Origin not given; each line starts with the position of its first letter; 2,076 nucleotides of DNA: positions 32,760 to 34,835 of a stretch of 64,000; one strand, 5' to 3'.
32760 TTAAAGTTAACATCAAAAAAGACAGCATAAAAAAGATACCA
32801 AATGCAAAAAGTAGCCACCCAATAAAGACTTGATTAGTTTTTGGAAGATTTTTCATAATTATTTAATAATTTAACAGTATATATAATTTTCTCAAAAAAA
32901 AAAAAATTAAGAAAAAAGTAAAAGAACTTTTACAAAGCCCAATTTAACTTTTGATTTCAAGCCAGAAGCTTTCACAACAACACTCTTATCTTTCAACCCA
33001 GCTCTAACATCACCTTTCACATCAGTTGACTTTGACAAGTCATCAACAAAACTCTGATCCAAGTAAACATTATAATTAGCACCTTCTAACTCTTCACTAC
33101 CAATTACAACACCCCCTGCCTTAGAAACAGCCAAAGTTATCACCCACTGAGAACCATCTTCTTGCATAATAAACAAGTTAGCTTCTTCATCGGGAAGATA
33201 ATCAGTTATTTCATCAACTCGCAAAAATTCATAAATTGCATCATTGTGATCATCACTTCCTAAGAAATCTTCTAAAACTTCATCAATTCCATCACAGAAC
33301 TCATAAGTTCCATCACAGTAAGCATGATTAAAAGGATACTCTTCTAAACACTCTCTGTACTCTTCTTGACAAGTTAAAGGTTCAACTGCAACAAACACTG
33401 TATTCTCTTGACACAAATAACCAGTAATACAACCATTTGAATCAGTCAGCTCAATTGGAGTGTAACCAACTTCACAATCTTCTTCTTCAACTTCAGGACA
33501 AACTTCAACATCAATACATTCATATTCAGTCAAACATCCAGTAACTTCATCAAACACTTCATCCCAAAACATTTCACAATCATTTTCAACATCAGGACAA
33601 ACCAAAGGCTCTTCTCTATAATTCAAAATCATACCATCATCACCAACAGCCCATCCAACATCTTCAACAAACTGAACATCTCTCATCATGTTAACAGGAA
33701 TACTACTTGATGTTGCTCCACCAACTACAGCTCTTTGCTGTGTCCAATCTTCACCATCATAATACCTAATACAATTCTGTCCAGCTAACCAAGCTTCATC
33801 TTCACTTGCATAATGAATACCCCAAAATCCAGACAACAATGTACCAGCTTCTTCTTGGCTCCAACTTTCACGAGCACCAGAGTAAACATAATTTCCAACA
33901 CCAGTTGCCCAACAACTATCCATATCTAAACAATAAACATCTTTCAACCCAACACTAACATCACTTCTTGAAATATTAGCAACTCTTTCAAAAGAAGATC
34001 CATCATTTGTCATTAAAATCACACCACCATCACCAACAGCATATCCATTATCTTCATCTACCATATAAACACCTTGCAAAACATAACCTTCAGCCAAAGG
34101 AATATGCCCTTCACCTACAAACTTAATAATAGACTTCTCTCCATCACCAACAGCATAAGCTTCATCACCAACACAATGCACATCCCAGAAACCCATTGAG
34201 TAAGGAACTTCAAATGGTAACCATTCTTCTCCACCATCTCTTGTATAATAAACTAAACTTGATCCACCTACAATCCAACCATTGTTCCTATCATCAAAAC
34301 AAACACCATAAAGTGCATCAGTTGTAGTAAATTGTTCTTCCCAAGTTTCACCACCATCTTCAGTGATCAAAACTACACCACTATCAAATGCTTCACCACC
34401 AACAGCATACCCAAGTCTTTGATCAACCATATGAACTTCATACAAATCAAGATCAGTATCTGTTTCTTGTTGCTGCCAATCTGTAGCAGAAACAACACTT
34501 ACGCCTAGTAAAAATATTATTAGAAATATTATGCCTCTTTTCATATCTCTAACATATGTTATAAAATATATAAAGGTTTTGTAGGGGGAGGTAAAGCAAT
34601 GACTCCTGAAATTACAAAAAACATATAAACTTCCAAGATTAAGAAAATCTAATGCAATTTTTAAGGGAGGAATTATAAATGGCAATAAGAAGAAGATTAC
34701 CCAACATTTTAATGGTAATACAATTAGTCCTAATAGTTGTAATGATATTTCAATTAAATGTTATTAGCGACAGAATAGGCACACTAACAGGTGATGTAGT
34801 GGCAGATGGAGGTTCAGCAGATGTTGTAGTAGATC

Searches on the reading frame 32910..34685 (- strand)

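Call 61: search_protein_families(library=pfam, proteins=[window:32910-34685:-], max_evalue=0.00001)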
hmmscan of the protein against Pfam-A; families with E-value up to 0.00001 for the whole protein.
window:32910-34685:- (592 aa): 1 family
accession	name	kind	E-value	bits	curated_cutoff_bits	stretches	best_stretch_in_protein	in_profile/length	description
PF14870.12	PSII_BNR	-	8.1e-17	61.9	27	0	120-181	15-80/303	Photosynthesis system II assembly factor YCF48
